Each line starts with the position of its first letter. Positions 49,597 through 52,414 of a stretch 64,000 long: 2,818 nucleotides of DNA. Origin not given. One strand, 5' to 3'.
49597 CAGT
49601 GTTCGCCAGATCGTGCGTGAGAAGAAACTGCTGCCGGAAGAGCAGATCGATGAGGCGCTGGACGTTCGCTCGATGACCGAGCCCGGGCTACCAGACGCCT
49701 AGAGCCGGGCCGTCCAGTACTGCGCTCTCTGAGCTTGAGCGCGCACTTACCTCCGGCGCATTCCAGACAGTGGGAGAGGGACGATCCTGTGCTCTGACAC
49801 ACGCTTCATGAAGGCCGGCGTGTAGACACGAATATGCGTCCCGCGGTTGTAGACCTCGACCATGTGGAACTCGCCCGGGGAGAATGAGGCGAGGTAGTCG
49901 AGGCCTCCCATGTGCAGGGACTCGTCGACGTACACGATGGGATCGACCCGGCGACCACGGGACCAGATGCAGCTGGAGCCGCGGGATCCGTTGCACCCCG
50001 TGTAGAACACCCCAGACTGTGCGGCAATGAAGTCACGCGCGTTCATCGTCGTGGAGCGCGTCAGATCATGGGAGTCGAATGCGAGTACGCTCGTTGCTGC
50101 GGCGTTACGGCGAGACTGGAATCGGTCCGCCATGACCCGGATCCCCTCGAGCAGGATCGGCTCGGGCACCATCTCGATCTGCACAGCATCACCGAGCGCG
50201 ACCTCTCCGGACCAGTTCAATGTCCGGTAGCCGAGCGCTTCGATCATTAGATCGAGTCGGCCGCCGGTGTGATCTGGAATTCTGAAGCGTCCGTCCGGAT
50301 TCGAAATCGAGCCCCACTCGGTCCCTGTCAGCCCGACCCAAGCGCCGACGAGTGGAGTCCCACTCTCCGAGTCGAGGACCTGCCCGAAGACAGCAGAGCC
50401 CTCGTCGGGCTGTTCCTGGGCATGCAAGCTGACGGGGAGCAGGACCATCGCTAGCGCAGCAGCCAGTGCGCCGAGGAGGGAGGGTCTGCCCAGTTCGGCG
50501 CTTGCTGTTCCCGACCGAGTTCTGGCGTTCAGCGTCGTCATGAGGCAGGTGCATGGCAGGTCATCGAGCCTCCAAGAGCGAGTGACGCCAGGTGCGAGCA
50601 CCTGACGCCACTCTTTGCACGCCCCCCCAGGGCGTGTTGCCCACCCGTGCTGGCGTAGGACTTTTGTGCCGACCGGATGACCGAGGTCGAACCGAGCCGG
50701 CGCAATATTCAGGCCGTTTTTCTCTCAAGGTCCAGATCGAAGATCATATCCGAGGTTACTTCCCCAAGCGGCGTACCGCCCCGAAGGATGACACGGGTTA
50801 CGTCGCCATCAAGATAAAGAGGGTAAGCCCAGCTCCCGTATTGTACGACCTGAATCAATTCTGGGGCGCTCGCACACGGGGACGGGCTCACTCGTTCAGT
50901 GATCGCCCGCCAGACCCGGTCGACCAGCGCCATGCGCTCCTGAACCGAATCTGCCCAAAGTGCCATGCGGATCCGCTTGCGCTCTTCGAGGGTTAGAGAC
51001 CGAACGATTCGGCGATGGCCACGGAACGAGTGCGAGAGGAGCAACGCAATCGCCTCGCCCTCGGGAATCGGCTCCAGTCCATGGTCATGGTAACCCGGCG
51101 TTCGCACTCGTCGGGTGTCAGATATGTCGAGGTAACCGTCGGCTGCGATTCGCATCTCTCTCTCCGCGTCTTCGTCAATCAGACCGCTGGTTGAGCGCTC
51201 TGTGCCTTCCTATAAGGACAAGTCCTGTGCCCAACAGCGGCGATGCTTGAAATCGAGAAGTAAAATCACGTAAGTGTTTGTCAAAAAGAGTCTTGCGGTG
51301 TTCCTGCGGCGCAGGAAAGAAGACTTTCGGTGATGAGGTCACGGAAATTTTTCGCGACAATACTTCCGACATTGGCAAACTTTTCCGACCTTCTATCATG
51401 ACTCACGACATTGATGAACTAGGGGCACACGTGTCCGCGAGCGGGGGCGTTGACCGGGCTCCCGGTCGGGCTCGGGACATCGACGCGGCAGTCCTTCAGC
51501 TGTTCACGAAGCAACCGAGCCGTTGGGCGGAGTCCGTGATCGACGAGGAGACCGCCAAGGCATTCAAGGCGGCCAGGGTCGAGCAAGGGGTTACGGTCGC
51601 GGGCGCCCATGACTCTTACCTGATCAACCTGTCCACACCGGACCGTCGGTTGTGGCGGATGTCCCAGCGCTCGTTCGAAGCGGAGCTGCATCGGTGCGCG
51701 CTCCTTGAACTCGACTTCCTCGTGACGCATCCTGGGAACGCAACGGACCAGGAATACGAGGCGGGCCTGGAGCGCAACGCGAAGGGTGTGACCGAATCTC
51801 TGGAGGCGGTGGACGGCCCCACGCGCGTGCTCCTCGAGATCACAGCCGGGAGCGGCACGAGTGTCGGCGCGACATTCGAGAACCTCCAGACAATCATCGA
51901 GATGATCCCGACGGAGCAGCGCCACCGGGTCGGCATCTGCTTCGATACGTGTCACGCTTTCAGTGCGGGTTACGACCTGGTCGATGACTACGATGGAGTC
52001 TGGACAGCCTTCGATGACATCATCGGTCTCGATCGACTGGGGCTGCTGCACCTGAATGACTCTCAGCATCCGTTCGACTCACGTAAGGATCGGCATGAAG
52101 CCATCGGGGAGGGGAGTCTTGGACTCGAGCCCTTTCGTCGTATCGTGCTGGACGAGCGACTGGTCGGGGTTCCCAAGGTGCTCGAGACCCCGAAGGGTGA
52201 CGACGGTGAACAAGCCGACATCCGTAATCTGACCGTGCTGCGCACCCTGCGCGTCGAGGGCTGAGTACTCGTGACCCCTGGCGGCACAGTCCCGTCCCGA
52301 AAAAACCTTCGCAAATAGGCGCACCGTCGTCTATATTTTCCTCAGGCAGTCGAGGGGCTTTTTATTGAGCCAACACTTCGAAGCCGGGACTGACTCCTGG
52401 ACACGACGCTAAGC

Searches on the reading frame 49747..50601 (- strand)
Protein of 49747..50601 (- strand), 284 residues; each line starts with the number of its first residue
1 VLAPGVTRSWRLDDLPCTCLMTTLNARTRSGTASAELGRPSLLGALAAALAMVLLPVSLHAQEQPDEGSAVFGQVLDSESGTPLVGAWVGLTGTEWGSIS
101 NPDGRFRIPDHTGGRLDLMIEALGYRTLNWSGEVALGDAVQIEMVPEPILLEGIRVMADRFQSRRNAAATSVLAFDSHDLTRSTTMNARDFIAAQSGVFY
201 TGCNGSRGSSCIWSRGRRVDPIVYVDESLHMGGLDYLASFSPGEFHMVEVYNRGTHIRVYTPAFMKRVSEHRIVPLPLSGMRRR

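Call 10: search_protein_families(library=pfam, proteins=[window:49747-50601:-])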
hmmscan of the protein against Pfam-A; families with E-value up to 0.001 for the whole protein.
window:49747-50601:- (284 aa): 2 families
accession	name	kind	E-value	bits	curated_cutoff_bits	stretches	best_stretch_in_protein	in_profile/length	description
PF13715.12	CarbopepD_reg_2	-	9.4e-11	42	32.2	1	72-152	2-84/88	CarboxypepD_reg-like domain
PF13620.12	CarboxypepD_reg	-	1.2e-09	38.8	32.3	1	71-140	2-75/82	Carboxypeptidase regulatory-like domain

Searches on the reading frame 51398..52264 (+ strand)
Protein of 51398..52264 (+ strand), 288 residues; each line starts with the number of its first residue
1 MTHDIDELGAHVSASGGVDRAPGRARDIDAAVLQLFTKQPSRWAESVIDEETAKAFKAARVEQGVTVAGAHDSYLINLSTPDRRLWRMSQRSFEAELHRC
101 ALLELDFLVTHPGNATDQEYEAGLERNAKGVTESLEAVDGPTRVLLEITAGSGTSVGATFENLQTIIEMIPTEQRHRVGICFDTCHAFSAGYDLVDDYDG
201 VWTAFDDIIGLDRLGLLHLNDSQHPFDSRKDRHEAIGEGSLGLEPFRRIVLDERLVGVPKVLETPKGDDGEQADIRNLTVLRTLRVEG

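Call 10: search_protein_families(library=pfam, proteins=[window:51398-52264:+])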
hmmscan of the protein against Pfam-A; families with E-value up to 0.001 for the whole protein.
window:51398-52264:+ (288 aa): 1 family
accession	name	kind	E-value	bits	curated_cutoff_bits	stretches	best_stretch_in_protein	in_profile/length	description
PF01261.30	AP_endonuc_2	-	7.5e-45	154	31.1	1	24-276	3-241/249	Xylose isomerase-like TIM barrel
